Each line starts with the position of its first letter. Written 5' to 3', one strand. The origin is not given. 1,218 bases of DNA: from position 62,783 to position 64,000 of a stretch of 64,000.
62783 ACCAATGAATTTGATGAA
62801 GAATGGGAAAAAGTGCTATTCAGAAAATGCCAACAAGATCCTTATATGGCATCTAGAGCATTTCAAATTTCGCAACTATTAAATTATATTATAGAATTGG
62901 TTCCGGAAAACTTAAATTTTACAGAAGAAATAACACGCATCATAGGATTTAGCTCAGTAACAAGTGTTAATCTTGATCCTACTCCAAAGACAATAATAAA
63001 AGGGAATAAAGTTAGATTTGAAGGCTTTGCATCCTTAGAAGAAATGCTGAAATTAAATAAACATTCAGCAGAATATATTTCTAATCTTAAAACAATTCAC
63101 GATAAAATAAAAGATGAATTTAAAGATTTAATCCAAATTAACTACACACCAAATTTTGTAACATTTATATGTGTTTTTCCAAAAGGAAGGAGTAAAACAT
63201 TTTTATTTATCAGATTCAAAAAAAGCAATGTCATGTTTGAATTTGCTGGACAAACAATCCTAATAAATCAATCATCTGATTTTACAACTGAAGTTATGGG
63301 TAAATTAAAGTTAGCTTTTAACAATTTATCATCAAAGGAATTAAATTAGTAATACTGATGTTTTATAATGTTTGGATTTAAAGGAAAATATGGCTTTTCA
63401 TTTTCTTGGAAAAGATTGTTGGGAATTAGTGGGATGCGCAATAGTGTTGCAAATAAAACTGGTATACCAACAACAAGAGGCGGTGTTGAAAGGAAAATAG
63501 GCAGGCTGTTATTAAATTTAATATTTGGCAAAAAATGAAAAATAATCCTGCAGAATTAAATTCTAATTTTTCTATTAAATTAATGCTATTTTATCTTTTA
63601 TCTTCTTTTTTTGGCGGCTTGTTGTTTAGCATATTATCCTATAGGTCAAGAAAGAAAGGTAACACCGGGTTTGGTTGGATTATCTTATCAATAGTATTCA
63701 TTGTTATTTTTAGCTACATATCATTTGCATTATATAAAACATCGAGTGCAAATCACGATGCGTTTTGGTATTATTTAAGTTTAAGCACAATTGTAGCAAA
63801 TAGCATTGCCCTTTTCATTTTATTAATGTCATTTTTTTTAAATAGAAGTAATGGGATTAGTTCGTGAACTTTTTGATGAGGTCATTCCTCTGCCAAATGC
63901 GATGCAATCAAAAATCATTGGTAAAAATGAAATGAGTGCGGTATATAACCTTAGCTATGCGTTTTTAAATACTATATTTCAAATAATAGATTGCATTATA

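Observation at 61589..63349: KAP-family P-loop NTPase with intact Walker A/B as putative effector or sensor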

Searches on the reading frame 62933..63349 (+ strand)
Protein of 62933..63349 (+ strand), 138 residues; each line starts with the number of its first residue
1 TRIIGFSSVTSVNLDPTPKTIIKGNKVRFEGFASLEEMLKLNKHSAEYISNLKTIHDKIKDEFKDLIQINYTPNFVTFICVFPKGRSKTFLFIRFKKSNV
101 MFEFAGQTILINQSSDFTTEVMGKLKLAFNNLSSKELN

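Call 19: find_homologous_proteins(query=window:62933-63349:+)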
Query window:62933-63349:+ (138 aa): 11 proteins with E <= 0.001 among 17 candidates.
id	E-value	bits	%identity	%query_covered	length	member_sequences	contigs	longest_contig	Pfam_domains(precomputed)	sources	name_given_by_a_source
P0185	1.0e-55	205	69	99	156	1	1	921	-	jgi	jgi:hypothetical protein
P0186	2.5e-55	204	69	99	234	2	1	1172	-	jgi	jgi:hypothetical protein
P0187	6.4e-54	199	69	100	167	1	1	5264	-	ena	-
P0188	1.2e-52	195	69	99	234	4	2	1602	-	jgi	jgi:hypothetical protein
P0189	4.0e-51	190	64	99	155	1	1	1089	-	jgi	jgi:hypothetical protein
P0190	2.7e-47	178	61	99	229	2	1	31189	-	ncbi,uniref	ncbi:hypothetical protein, partial [Flavobacterium sp.]|uniref:hypothetical protein n=1 Tax=Flavobac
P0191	3.8e-43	165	61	92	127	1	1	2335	-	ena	-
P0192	4.7e-35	138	70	67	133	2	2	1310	-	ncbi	-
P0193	2.2e-34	136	68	67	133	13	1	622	-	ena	-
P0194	8.6e-32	128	65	71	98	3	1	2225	-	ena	-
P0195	5.1e-23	100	65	54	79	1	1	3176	-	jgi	jgi:hypothetical protein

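Call 51: search_protein_representatives(protein=window:62993-63349:+)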
Query: 118 residues. Proteins with E-value up to 0.001 (for the whole library): 24; up to 1e-10: 15; up to 1e-30: 1. The best 24 are listed.
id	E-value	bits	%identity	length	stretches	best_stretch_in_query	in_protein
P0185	3.6e-44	165.6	66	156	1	2-116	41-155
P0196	1.1e-29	119.1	48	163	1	3-118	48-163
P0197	8.1e-28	113.0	50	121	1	3-116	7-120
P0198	1.3e-27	112.3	55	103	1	23-117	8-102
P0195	9.7e-24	99.9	65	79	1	43-117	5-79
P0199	1.4e-20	89.7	44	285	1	5-116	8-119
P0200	3.1e-19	85.4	63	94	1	47-111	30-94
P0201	3.5e-17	78.8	40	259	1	1-115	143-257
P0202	2.1e-15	73.1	66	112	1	1-62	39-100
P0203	9.8e-14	67.7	34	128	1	5-115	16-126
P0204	9.9e-14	67.7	40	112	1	8-114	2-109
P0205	3.3e-13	66.0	68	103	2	68-116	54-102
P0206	4.4e-12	62.4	37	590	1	5-115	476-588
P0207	5.2e-12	62.2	89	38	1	81-118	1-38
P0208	1.0e-10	58.0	36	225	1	5-114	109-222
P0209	1.5e-10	57.4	37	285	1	4-115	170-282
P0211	8.3e-09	51.9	40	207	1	3-115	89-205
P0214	2.8e-06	43.7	44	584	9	45-70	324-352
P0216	1.5e-04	38.2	30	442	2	5-115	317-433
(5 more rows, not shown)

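Call 52: search_protein_families(library=pfam, proteins=[P0199, P0201, P0206, P0208, P0209, P0211, P0216, P0214, P0203, P0196], max_evalue=0.01)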
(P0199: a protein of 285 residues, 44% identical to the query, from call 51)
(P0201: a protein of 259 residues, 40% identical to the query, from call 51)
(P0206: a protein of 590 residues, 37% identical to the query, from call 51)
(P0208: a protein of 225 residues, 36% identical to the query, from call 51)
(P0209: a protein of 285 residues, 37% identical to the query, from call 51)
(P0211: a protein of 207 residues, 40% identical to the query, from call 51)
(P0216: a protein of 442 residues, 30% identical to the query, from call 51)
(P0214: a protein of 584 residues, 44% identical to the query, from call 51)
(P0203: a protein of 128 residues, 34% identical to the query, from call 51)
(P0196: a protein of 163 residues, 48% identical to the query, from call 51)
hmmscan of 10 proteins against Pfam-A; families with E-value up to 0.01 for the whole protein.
P0199 (285 aa): 0 families

P0201 (259 aa): 1 family
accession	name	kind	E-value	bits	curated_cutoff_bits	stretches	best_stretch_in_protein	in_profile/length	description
PF05099.18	TerB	-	0.0059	17.3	24.4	0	16-115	12-112/118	Tellurite resistance protein TerB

P0206 (590 aa): 4 families
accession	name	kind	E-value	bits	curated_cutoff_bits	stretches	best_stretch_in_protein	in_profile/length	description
PF07693.20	KAP_NTPase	-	1.4e-37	130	20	1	22-329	2-289/293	KAP family P-loop domain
PF13191.12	AAA_16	-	1.5e-05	26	32.6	1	26-208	10-147/167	AAA ATPase domain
PF24389.1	ORC-CDC6-like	-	6.1e-05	22.4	27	0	30-84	24-80/571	ORC-CDC6-like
PF25199.1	nSTAND_NTPase5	-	0.0048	17.2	34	0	26-65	26-68/145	Novel STAND NTPase 5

P0208 (225 aa): 0 families

P0209 (285 aa): 0 families

P0211 (207 aa): 0 families

P0216 (442 aa): 3 families
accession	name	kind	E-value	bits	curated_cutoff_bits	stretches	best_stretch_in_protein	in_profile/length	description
PF13676.11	TIR_2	-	5.6e-23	82.2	28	1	5-120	1-118/122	TIR domain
PF01582.25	TIR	-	3.4e-08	33.9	21.3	1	3-84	2-85/179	TIR domain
PF08937.16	ThsB_TIR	-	2.6e-06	28.2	21.2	1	6-92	1-96/100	Thoeris protein ThsB, TIR-like domain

P0214 (584 aa): 8 families
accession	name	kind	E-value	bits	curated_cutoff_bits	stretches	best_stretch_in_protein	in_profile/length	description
PF11809.13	DUF3330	-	2.6e-26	91.9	25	0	82-105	11-34/69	Domain of unknown function (DUF3330)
PF02752.27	Arrestin_C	-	1e-25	91.1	27.7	0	36-61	2-27/137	Arrestin (or S-antigen), C-terminal domain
PF04421.21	Mss4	-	3.4e-08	34.1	22.6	0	456-483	70-97/104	Mss4 protein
PF10998.14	DUF2838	-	3.6e-08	34.1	25.2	0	441-483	62-102/111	Protein of unknown function (DUF2838)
PF14326.11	DUF4384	-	2.1e-07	31.4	27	0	482-509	2-29/81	Domain of unknown function (DUF4384)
PF23663.1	Znf_SCAND3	-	1.1e-05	25.7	27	0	511-525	29-43/50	SCAN domain-containing protein 3-like zinc finger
PF14445.12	Prok-RING_2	-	0.0019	18.8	22.4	0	26-42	6-22/56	Prokaryotic RING finger family 2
PF19272.4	ASMase_C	-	0.0029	18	23.7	0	79-105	108-134/143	Acid sphingomyelin phosphodiesterase C-terminal region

P0203 (128 aa): 1 family
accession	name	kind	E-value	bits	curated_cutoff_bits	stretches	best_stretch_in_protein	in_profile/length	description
PF17003.11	Actin_micro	-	4.4e-05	23.3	27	1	30-115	179-259/354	Putative actin-like family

P0196 (163 aa): 0 families

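Call 95: find_encoding_contigs(protein=P0216, flank=8000, max_places=3)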
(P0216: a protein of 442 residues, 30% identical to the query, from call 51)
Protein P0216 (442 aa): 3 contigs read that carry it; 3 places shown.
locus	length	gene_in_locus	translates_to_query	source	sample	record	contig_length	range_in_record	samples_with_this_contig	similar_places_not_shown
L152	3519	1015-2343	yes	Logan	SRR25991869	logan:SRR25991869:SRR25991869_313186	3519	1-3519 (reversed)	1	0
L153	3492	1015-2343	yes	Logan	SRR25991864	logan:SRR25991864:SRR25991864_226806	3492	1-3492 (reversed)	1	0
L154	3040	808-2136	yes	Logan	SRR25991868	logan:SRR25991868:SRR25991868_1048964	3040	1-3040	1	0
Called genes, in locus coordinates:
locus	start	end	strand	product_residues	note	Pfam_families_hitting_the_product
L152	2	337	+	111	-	?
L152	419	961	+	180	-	-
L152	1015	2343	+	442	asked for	PF01582:TIR, PF08937:ThsB_TIR (weak), PF13676:TIR_2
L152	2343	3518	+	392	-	?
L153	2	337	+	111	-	?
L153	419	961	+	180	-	-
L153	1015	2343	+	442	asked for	PF01582:TIR, PF08937:ThsB_TIR (weak), PF13676:TIR_2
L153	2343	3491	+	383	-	?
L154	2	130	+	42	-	?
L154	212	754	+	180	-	-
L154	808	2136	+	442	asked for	PF01582:TIR, PF08937:ThsB_TIR (weak), PF13676:TIR_2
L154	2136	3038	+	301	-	?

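Call 96: find_encoding_contigs(protein=P0199, flank=8000, max_places=3)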
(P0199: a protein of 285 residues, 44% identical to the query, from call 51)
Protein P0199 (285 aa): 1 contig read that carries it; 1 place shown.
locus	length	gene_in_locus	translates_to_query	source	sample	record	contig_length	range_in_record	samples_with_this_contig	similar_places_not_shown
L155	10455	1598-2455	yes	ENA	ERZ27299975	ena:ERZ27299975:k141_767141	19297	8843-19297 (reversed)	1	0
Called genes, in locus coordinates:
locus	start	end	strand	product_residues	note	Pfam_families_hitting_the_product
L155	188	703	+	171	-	-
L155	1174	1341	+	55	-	-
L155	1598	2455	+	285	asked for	-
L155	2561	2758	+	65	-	PF19637:DUF6140 (weak)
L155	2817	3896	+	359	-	-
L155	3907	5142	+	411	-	-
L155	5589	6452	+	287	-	PF00892:EamA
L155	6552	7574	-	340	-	PF00392:GntR (weak), PF13377:Peripla_BP_3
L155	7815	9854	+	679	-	PF18962:Por_Secre_tail (weak)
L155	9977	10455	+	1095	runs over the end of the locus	PF13715:CarbopepD_reg_2, PF07715:Plug, PF00593:TonB_dep_Rec_b-barrel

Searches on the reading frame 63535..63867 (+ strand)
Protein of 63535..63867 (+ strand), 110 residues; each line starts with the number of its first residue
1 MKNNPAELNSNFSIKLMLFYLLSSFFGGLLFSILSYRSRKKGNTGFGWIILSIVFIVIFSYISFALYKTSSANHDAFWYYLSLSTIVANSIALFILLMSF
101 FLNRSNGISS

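Call 3: search_protein_families(library=pfam, proteins=[window:63535-63867:+], max_evalue=0.1)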
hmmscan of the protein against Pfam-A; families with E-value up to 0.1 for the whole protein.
window:63535-63867:+ (110 aa): 1 family
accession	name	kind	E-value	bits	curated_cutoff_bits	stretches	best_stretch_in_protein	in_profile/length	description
PF01757.29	Acyl_transf_3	-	0.0028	17.2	31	1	11-105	176-267/326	Acyltransferase domain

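Call 4: search_protein_families(library=padloc, proteins=[window:63535-63867:+], max_evalue=0.1)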
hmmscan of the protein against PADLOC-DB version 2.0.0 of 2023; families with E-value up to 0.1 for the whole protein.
window:63535-63867:+ (110 aa): 0 families

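Call 6: search_protein_families(library=ncbifam, proteins=[window:63535-63867:+], max_evalue=0.1)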
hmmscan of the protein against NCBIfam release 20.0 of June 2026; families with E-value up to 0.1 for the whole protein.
window:63535-63867:+ (110 aa): 2 families
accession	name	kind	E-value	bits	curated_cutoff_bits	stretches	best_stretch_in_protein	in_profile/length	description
NF053812.1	Ssi4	equivalog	0.037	14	240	1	11-88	48-125/189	immunity protein Sip4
NF042931.1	SAG1386_EF1546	equivalog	0.1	12.7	80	0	38-74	22-58/158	SAG1386/EF1546 family surface-associated protein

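Call 7: search_protein_families(library=phrogs, proteins=[window:63535-63867:+], max_evalue=0.1)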
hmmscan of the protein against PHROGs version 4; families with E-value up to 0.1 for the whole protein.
window:63535-63867:+ (110 aa): 1 family
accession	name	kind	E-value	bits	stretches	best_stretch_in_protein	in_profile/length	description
phrog_16178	-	unknown function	0.02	16.2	1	11-93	6-85/111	-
